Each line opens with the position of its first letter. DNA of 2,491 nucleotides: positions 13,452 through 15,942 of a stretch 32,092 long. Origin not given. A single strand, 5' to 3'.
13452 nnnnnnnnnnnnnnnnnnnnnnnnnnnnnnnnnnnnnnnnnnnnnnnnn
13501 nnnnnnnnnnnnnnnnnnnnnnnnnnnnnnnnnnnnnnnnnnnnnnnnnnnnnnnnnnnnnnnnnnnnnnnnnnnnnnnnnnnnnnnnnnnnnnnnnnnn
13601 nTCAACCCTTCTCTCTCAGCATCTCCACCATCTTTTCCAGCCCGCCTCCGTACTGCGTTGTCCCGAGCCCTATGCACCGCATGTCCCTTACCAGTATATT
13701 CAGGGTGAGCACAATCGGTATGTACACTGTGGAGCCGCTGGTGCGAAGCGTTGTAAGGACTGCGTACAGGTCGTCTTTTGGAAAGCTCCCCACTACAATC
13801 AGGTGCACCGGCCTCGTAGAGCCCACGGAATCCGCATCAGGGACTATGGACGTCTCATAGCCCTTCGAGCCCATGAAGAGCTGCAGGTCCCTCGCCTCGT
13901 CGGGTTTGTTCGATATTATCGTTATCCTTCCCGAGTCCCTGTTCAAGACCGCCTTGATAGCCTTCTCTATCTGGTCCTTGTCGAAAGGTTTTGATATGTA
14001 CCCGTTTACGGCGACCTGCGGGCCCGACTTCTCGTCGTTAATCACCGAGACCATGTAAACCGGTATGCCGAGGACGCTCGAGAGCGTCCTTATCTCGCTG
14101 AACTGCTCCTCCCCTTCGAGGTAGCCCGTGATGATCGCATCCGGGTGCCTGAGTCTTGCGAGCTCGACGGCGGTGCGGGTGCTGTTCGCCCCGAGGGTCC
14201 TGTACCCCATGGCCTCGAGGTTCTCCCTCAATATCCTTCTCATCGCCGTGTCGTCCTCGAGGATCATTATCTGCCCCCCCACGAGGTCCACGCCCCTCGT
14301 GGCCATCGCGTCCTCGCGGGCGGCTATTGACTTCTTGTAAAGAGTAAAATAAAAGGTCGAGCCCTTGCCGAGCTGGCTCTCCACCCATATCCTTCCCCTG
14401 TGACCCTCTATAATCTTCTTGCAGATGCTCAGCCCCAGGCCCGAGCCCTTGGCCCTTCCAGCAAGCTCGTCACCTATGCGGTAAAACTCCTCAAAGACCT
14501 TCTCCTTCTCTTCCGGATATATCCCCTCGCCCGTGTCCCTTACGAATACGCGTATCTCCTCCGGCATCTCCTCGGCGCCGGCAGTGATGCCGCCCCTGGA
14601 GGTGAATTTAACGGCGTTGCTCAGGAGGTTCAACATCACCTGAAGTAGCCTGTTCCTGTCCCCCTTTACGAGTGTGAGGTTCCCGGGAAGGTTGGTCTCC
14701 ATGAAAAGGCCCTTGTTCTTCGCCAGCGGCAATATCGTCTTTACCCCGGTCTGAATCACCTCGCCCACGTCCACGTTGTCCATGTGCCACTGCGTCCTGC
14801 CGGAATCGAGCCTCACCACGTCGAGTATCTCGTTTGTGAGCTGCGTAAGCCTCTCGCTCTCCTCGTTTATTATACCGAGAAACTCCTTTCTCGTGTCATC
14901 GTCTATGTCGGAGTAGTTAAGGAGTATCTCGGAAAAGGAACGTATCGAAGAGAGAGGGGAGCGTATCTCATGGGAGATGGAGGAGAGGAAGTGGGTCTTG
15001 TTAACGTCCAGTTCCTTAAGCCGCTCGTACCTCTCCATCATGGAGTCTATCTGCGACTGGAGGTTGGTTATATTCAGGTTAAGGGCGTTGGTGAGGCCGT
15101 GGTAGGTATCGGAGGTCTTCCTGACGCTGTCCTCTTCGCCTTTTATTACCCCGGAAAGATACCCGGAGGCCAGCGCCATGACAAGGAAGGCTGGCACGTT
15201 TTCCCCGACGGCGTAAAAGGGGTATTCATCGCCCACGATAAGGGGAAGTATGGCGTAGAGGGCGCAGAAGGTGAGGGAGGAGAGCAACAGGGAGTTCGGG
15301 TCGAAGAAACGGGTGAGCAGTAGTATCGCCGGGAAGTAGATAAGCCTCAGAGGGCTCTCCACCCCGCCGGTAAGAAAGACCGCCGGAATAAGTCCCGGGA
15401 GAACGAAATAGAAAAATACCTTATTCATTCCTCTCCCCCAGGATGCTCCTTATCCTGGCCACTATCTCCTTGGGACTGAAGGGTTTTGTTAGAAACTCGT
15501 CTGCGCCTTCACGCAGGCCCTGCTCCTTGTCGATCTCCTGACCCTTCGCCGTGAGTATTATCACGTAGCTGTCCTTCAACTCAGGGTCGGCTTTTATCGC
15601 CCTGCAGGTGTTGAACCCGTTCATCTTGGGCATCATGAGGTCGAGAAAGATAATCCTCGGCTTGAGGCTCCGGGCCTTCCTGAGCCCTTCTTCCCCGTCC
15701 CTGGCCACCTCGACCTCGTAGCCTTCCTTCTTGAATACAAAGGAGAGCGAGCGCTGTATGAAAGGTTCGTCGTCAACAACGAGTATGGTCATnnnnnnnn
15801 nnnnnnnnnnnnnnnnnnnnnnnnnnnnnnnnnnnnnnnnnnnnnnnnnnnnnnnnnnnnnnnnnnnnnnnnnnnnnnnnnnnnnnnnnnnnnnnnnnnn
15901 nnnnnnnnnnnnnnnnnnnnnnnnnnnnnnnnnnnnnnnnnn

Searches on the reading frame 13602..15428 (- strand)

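Call 6: search_protein_families(library=pfam, proteins=[window:13602-15428:-], max_evalue=0.001)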
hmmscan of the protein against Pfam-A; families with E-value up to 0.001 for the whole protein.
window:13602-15428:- (608 aa): 3 families
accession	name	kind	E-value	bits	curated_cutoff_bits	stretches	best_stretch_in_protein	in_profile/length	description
PF02518.31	HATPase_c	-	7.6e-27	94.4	26.4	1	256-364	1-108/111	Histidine kinase-, DNA gyrase B-, and HSP90-like ATPase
PF00512.31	HisKA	-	3.6e-17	62.6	26.9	1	144-210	2-66/66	His Kinase A (phospho-acceptor) domain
PF00072.30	Response_reg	-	2.4e-10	41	30.2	1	387-492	1-111/111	Response regulator receiver domain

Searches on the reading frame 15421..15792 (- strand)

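Call 6: search_protein_families(library=pfam, proteins=[window:15421-15792:-], max_evalue=0.001)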
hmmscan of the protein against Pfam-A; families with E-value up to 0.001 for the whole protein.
window:15421-15792:- (123 aa): 1 family
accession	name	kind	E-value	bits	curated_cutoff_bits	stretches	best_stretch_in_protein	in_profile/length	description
PF00072.30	Response_reg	-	9.7e-31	106.7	30.2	1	3-115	1-111/111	Response regulator receiver domain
